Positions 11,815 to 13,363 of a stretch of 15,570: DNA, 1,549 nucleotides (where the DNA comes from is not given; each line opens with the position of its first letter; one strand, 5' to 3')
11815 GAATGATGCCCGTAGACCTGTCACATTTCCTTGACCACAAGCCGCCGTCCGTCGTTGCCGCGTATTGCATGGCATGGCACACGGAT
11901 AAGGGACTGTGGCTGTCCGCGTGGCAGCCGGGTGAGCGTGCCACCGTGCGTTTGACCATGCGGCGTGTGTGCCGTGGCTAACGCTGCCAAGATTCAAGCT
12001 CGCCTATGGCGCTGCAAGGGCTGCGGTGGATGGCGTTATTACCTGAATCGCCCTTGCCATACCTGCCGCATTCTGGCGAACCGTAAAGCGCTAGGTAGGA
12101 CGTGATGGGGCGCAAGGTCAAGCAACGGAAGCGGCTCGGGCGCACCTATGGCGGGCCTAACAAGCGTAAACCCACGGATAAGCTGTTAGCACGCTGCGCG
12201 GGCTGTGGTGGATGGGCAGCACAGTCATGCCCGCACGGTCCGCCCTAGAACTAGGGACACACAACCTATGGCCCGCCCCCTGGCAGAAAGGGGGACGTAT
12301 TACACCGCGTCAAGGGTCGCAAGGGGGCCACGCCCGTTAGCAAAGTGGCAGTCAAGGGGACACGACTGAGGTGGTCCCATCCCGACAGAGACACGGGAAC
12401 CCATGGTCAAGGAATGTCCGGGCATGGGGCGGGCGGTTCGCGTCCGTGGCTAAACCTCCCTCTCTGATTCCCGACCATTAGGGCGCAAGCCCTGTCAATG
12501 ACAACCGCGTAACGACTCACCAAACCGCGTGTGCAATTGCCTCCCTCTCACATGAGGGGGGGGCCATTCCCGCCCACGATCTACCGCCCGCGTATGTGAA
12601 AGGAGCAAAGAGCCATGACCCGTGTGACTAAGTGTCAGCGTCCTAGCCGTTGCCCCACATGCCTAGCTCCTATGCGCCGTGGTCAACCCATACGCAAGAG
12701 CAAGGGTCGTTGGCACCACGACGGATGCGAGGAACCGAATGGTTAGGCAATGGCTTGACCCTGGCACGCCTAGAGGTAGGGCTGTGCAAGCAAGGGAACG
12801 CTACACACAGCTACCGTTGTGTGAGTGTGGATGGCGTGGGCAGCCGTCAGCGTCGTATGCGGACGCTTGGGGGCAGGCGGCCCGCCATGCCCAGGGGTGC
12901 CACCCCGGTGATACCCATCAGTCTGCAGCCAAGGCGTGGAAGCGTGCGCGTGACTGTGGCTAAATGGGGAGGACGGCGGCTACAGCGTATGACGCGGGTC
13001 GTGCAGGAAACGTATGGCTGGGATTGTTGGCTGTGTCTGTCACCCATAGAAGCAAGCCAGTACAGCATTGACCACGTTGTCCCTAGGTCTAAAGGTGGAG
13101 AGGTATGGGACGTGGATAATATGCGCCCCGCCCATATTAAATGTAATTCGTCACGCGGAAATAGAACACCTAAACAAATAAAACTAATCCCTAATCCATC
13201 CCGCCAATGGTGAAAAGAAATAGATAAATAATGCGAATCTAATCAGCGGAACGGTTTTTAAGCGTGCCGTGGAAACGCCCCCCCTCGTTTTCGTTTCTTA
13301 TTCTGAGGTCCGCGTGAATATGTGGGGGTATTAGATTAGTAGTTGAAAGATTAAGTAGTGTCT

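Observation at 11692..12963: Array of translationally coupled Cys/His-motif micro-proteins with internal paralogy (candidate early/accessory module)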

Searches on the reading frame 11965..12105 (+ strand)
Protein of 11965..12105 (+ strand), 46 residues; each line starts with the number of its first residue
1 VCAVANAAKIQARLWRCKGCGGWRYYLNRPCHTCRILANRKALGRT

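Call 6: search_protein_families(library=pfam, max_evalue=0.1, proteins=[window:11965-12105:+])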
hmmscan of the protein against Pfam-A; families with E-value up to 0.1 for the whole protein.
window:11965-12105:+ (46 aa): 1 family
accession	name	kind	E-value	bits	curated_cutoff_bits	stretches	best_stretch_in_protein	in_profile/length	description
PF12760.12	Zn_ribbon_IS1595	-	0.025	15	25.4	1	2-21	24-44/46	Transposase zinc-ribbon domain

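Call 12: search_protein_families(library=phrogs, max_evalue=0.1, proteins=[window:11965-12105:+])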
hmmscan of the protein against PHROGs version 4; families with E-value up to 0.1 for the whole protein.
window:11965-12105:+ (46 aa): 0 families

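Call 83: search_dna_similar(query=window:11974-12105:+, collection=phages, mode=protein, max_evalue=1, max_rows=25)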
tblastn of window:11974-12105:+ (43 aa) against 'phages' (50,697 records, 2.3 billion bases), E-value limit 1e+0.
Records with a match: 3; places in all: 3; records where one place covers at least 80% of the query: 0.
Best place of each record, by identity: <60% 3.
By first word of the organism name: Gordonia 3.
By host as written in the record: Gordonia rubripertincta NRRL B-16540 3.
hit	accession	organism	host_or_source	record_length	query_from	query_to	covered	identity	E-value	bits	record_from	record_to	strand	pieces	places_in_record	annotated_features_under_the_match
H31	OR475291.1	Gordonia phage Soos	Gordonia rubripertincta NRRL B-16540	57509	8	35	65%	46.4%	2e-1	32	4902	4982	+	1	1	8: hypothetical protein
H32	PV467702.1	Gordonia phage Jollymon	Gordonia rubripertincta NRRL B-16540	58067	8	35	65%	46.4%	3e-1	32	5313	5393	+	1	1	9: hypothetical protein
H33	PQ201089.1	Gordonia phage Sting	Gordonia rubripertincta NRRL B-16540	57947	8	35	65%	46.4%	6e-1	31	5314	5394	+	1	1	9: hypothetical protein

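Call 118: search_solved_structures(query=A12, max_evalue=1)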
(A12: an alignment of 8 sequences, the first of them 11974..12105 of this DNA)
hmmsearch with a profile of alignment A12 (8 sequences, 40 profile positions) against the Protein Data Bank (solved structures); distinct sequences matched with E-value up to 1: 36.
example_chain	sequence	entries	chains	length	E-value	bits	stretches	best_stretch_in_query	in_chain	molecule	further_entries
1mey_C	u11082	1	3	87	0.01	18.6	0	5-15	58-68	CONSENSUS ZINC FINGER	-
2nb9_A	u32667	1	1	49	0.017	17.9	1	5-21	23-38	Uncharacterized protein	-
5wjq_D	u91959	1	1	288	0.05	16.4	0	4-15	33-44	Zinc finger protein 568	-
2kmk_A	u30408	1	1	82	0.058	16.2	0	4-18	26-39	Zinc finger protein Gfi-1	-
2hvy_C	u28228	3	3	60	0.065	16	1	5-27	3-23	Ribosome biogenesis protein Nop10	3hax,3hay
7txc_E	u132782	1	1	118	0.074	15.8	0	6-21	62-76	Hypermethylated in cancer 2 protein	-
1qyp_A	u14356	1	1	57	0.078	15.7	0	7-19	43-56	RNA POLYMERASE II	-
2i13_A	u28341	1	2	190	0.1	15.4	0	5-15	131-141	Aart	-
2aus_D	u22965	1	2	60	0.11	15.3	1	6-27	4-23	Ribosome biogenesis protein Nop10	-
2ey4_E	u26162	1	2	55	0.12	15.1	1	6-27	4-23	Ribosome biogenesis protein Nop10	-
36ro_P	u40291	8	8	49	0.12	15.1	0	5-15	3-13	DNA-directed RNA polymerase subunit Rpo12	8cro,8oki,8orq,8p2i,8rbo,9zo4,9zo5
3lwo_B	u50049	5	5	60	0.15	14.9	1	6-27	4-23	Ribosome biogenesis protein Nop10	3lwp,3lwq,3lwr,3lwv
2rfk_B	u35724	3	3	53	0.15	14.8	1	6-27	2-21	Ribosome biogenesis protein Nop10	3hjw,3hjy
2lce_A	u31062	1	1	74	0.18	14.6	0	5-22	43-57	B-cell lymphoma 6 protein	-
6uml_E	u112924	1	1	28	0.2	14.4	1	5-19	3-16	Sal-like protein 4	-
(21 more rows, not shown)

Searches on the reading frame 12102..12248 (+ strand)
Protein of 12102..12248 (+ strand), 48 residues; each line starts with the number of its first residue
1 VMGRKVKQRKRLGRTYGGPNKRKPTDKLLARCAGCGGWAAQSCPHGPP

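Call 6: search_protein_families(library=pfam, max_evalue=0.1, proteins=[window:12102-12248:+])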
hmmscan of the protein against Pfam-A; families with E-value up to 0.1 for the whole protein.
window:12102-12248:+ (48 aa): 0 families

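Call 12: search_protein_families(library=phrogs, max_evalue=0.1, proteins=[window:12102-12248:+])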
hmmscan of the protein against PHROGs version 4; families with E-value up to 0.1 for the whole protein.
window:12102-12248:+ (48 aa): 1 family
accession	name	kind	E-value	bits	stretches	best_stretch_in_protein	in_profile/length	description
phrog_38327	-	unknown function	0.034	15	1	23-42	100-119/152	-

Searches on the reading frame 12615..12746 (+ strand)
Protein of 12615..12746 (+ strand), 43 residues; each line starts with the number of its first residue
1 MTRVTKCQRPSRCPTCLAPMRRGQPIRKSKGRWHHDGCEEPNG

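Call 6: search_protein_families(library=pfam, max_evalue=0.1, proteins=[window:12615-12746:+])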
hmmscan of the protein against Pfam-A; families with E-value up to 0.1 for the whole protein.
window:12615-12746:+ (43 aa): 0 families

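Call 12: search_protein_families(library=phrogs, max_evalue=0.1, proteins=[window:12615-12746:+])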
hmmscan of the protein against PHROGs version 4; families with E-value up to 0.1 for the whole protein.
window:12615-12746:+ (43 aa): 1 family
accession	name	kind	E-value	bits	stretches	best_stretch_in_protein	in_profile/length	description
phrog_1581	-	unknown function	1.2e-05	26.1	1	5-40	99-135/176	-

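Call 56: find_homologous_proteins(query=window:12615-12746:+, max_evalue=0.01)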
Query window:12615-12746:+: no candidate shares three 5-residue words with the query. No homologue found.

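Call 82: search_dna_similar(query=window:12615-12746:+, collection=phages, mode=protein, max_evalue=1, max_rows=25)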
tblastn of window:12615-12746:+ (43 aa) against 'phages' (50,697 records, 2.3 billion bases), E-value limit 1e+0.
No match.

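Call 89: search_protein_families(library=pfam, alignment_id=A11, max_evalue=10)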
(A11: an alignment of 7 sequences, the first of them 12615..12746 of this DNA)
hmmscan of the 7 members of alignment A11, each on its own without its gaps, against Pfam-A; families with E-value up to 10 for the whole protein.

A. member 1, window:12615-12746:+ (43 aa): 0 families

B. families by the number of members that match (of 7 scanned): 6 families
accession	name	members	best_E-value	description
PF11884.13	DUF3404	1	0.042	Domain of unknown function (DUF3404)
PF04135.18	Nop10p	1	0.042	Nucleolar RNA-binding protein, Nop10p family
PF23470.1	Zn_ribbon_PF0610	1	0.17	PF0610 rubredoxin-like zinc beta-ribbon domain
PF13442.11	Cytochrome_CBB3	1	1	Cytochrome C oxidase, cbb3-type, subunit III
PF17122.11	zf-C3H2C3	1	1.5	Zinc-finger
PF03604.18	Zn_ribbon_RPAB4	1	2.5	DNA directed RNA polymerase, 7 kDa subunit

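Call 117: search_solved_structures(query=A11, max_evalue=1)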
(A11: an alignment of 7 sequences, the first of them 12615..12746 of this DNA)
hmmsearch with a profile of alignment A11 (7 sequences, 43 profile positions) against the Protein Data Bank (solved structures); distinct sequences matched with E-value up to 1: 5.
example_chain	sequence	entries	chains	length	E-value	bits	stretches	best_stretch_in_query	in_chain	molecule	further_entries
5wjq_D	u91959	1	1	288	0.00081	22.2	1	10-31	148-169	Zinc finger protein 568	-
2dj7_A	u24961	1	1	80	0.0017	21.1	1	3-34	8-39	Actin-binding LIM protein 3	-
5v3m_C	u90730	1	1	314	0.0067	19.2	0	10-31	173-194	Zinc finger protein 568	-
5v3j_E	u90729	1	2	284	0.044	16.6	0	10-31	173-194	Zinc finger protein 568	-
3ixe_B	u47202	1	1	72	0.65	12.9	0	13-38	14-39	LIM and senescent cell antigen-like-containing domain protein 2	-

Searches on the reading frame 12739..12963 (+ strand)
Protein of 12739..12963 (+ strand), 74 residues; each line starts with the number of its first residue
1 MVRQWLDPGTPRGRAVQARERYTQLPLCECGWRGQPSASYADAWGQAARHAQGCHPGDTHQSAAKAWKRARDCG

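Call 6: search_protein_families(library=pfam, max_evalue=0.1, proteins=[window:12739-12963:+])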
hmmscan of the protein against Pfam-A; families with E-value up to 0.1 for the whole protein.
window:12739-12963:+ (74 aa): 0 families

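Call 12: search_protein_families(library=phrogs, max_evalue=0.1, proteins=[window:12739-12963:+])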
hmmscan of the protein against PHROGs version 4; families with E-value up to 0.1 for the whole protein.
window:12739-12963:+ (74 aa): 0 families

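Call 58: find_homologous_proteins(query=A8, max_evalue=0.01)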
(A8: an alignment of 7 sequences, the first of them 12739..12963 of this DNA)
Query A8 (7 sequences) (74 aa, profile of the alignment): 4 proteins with E <= 0.01 among 120 candidates.
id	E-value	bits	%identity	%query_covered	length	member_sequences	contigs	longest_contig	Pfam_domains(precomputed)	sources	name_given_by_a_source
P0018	6.8e-25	104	34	95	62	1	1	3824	-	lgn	-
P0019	6.1e-24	101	39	77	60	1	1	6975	-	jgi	jgi:predicted small metal-binding protein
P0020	3.0e-19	86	53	20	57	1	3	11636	-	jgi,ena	jgi:hypothetical protein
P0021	1.9e-9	55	36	66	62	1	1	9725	-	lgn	-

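Call 59: search_protein_families(library=pfam, alignment_id=A8, max_evalue=10)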
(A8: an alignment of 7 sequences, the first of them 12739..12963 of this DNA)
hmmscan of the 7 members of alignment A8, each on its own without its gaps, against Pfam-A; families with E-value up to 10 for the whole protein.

A. member 1, window:12739-12963:+ (74 aa): 0 families

B. families by the number of members that match (of 7 scanned): 2 families
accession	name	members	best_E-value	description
PF06348.16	DUF1059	1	0.0063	Protein of unknown function (DUF1059)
PF18387.7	zf_C2H2_ZHX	1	0.19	Zinc-fingers and homeoboxes C2H2 finger domain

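Call 61: find_encoding_contigs(protein=P0021, flank=6000, max_places=2)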
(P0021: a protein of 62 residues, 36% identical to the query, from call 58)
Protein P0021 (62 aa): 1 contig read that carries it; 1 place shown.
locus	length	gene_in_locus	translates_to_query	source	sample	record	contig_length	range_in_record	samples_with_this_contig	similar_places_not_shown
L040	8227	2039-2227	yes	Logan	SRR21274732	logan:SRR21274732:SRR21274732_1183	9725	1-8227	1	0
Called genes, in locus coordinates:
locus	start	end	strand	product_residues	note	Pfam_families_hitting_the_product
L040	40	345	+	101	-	-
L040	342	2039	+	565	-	-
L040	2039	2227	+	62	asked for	-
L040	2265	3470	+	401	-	PF04860:Phage_portal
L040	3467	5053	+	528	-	PF04586:Peptidase_S78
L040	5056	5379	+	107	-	-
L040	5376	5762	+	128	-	-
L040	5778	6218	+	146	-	-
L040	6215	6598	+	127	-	-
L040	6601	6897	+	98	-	-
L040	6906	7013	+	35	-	-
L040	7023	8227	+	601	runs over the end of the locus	-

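Call 62: search_solved_structures(query=A8, max_evalue=10, show_alignments=2)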
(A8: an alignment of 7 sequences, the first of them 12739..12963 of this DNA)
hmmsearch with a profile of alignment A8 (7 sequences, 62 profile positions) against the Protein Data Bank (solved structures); distinct sequences matched with E-value up to 10: 11.
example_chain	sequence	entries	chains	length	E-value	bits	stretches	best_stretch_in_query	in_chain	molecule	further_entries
6xzl_A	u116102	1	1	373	0.0087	19.1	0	17-32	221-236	Ultraviolet-B receptor UVR8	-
4dnw_A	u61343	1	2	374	0.0087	19.1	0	17-32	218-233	AT5g63860/MGI19_6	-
4naa_A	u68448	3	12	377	0.0088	19.1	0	17-32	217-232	Ultraviolet-B receptor UVR8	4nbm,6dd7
4d9s_A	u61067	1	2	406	0.011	18.8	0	17-32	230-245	UVB-resistance protein UVR8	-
7vgg_B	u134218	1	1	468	0.016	18.3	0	17-32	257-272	Ultraviolet-B receptor UVR8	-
4dnv_A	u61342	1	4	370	0.039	17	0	17-32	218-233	AT5g63860/MGI19_6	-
4nc4_A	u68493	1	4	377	0.041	17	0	17-32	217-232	Ultraviolet-B receptor UVR8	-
4dnu_A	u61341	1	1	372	0.041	17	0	17-32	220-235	AT5g63860/MGI19_6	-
6xzn_A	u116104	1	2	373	0.041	17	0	17-32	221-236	Ultraviolet-B receptor UVR8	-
6xzm_A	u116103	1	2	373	0.041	17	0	17-32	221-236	Ultraviolet-B receptor UVR8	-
8gqe_B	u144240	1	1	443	0.055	16.6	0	17-32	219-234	Ultraviolet-B receptor UVR8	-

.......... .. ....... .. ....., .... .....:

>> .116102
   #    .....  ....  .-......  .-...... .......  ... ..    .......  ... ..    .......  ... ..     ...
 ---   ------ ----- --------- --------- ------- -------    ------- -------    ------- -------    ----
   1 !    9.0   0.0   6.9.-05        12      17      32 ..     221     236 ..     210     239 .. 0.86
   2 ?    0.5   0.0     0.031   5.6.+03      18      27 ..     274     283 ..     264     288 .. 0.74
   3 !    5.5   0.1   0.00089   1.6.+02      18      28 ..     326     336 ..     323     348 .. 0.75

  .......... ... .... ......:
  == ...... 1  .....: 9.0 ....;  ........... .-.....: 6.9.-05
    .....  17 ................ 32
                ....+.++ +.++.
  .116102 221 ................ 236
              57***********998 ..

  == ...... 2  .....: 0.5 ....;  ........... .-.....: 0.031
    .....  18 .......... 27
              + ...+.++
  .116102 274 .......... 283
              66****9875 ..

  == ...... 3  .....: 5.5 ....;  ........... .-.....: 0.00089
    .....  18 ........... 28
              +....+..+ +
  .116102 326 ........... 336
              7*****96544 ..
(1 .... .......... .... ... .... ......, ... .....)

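Call 76: predict_structure(alignment_id=A9)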
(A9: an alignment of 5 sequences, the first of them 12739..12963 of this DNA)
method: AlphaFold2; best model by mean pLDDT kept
length: 74 residues; sequences in the alignment: 5
mean_pLDDT: 73.3   pTM: 0.55
mean pLDDT of the five models: 73.3, 73.1, 72.0, 71.7, 70.8
residues with pLDDT >= 90: 14; 70-90: 27; 50-70: 31; < 50: 2
segments of 3 or more residues with pLDDT < 50: none
pLDDT, mean of each block of 10 residues (from residue 1): 76 52 83 89 90 74 56 55
secondary structure, 60 per line:
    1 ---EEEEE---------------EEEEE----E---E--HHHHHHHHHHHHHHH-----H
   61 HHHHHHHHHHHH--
elements in order: E4-8 E24-28 H40-54 H60-72

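Call 81: fold_search(model_id=the predicted structure, library=pdb)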
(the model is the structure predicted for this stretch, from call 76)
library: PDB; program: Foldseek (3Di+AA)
matches with E <= 10: 31; with E <= 0.001: 0
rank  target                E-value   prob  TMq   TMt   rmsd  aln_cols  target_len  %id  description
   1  2yzt                  3.2e+00  0.30  0.44  0.48   2.5        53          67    8  Crystal structure of uncharacterized conserved protein from Thermus thermophilus HB8 (released 2007-11-06)
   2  5h5u_4                3.4e+00  0.12  0.41  0.12  11.8        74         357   15  Mechanistic insights into the alternative translation termination by ArfA and RF2 (released 2017-01-25)
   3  5npa_MODEL_1_A        4.8e+00  0.09  0.34  0.37   4.3        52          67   15  Solution structure of Drosophila melanogaster Loquacious dsRBD2 (released 2017-10-04)
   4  5mgp_z                4.8e+00  0.09  0.40  0.12  11.7        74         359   15  Structural basis for ArfA-RF2 mediated translation termination on stop-codon lacking mRNAs (released 2016-12-14)
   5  2k7i_MODEL_1_A        4.8e+00  0.04  0.26  0.30   4.9        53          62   15  Solution NMR structure of protein ATU0232 from AGROBACTERIUM TUMEFACIENS. Northeast Structural Genomics Consor (released 2008-10-07)
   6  4v63_AX               5.1e+00  0.09  0.42  0.12  11.3        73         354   12  Structural basis for translation termination on the 70S ribosome. (released 2014-07-09)
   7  6q2z_MODEL_1_A        5.1e+00  0.06  0.29  0.34   5.5        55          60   16  NMR solution structure of the HVO_2922 protein from Haloferax volcanii (released 2019-06-12)
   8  8wr4_B                5.1e+00  0.06  0.29  0.02   5.7        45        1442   16  Structure of CbCas9-PcrIIC1 complex bound to 62-bp DNA substrate (non-targeting complex) (released 2024-06-05)
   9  3di6_A                5.8e+00  0.06  0.31  0.06   4.7        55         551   13  HIV-1 RT with pyridazinone non-nucleoside inhibitor (released 2008-08-19)
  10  2rlo_MODEL_1_A        6.6e+00  0.06  0.31  0.20   6.1        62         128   26  Split PH domain of PI3-kinase enhancer (released 2008-04-29)
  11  7nqh_BL               7.0e+00  0.07  0.40  0.16  11.8        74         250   11  55S mammalian mitochondrial ribosome with mtRF1a and P-site tRNAMet (released 2021-05-05)
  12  8wet_G                7.0e+00  0.07  0.31  0.08   4.8        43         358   16  The cryo-EM structure of TdpAB complex (released 2025-01-22)
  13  3d6w_A                7.5e+00  0.07  0.31  0.23   4.3        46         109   22  LytTr DNA-binding domain of putative methyl-accepting/DNA response regulator from Bacillus cereus. (released 2008-07-15)
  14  6m1h_A                7.5e+00  0.02  0.22  0.08   6.2        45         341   18  CryoEM structure of human PAC1 receptor in complex with maxadilan (released 2020-03-11)
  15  4v8o_AY               7.5e+00  0.01  0.12  0.04  11.5        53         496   19  Crystal structure of the hybrid state of ribosome in complex with the guanosine triphosphatase release factor 3 (released 2014-07-09)
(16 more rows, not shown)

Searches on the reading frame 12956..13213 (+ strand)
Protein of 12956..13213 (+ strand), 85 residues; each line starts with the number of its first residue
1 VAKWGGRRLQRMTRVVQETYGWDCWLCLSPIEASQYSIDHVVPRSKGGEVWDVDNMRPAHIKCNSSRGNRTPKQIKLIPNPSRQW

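Call 6: search_protein_families(library=pfam, max_evalue=0.1, proteins=[window:12956-13213:+])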
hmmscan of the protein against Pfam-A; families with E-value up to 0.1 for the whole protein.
window:12956-13213:+ (85 aa): 4 families
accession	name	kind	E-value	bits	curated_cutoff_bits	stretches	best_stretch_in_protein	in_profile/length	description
PF01844.29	HNH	-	1.3e-07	32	21.4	1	24-70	1-47/47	HNH endonuclease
PF14279.12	HNH_5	-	2.3e-07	31.1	27.5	1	24-75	1-51/56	HNH endonuclease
PF13395.12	HNH_4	-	0.0045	17.4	22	1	33-72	15-53/54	HNH endonuclease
PF21431.3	Col-Pyo_DNase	-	0.013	16.1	27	1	34-57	89-112/124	Colicin/Pyocin-S2, DNase domain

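Call 12: search_protein_families(library=phrogs, max_evalue=0.1, proteins=[window:12956-13213:+])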
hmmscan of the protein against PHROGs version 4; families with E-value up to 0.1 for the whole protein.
window:12956-13213:+ (85 aa): 29 families (the best 25 are shown)
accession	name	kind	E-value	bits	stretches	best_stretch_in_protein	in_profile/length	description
phrog_338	-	DNA, RNA and nucleotide metabolism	3.4e-17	63.8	1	7-85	189-276/340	HNH endonuclease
phrog_5718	-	DNA, RNA and nucleotide metabolism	5.6e-17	62.8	1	9-77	116-183/394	HNH endonuclease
phrog_9508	-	DNA, RNA and nucleotide metabolism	2.1e-11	45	1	22-75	21-79/171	HNH endonuclease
phrog_8660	-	DNA, RNA and nucleotide metabolism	2.3e-10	41.9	1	28-75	138-184/196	HNH endonuclease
phrog_9645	-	DNA, RNA and nucleotide metabolism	3.3e-10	40.9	1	15-76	15-78/168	HNH endonuclease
phrog_6050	-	DNA, RNA and nucleotide metabolism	9.5e-09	35.5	1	16-77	306-367/402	HNH endonuclease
phrog_1035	-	DNA, RNA and nucleotide metabolism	2.6e-08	35.1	1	18-74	156-217/271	endonuclease VII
phrog_2214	-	DNA, RNA and nucleotide metabolism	3.7e-08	33.9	1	11-73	183-242/429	HNH endonuclease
phrog_16726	-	DNA, RNA and nucleotide metabolism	1.1e-07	33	1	22-82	94-157/308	HNH endonuclease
phrog_2118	-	DNA, RNA and nucleotide metabolism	2e-07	31.9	1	16-71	171-225/301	HNH endonuclease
phrog_1271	-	DNA, RNA and nucleotide metabolism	1.7e-06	28.7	1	12-74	257-322/361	HNH endonuclease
phrog_144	-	DNA, RNA and nucleotide metabolism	5.7e-06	27.1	1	5-71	68-136/175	HNH endonuclease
phrog_17283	-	DNA, RNA and nucleotide metabolism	7e-06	27.3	1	37-70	10-43/71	HNH endonuclease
phrog_9545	-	DNA, RNA and nucleotide metabolism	3.7e-05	24.5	1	11-74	100-171/206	HNH endonuclease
phrog_960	-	DNA, RNA and nucleotide metabolism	7.2e-05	22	1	23-76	229-283/991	HNH endonuclease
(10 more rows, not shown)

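Call 13: find_related_loci(query=A1, collection=viral_contigs, flank=6000)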
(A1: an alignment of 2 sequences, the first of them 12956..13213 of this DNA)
Query A1 (85 aa) in viral_contigs; peptide patterns used: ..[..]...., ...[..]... (x = any residue, [..] = any of these).
454 stretches matched a pattern; 1 encode a relative of the query (tblastn E <= 1e-3); 1 distinct loci.
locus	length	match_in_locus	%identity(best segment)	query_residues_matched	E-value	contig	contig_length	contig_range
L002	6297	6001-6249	75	3-85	2e-41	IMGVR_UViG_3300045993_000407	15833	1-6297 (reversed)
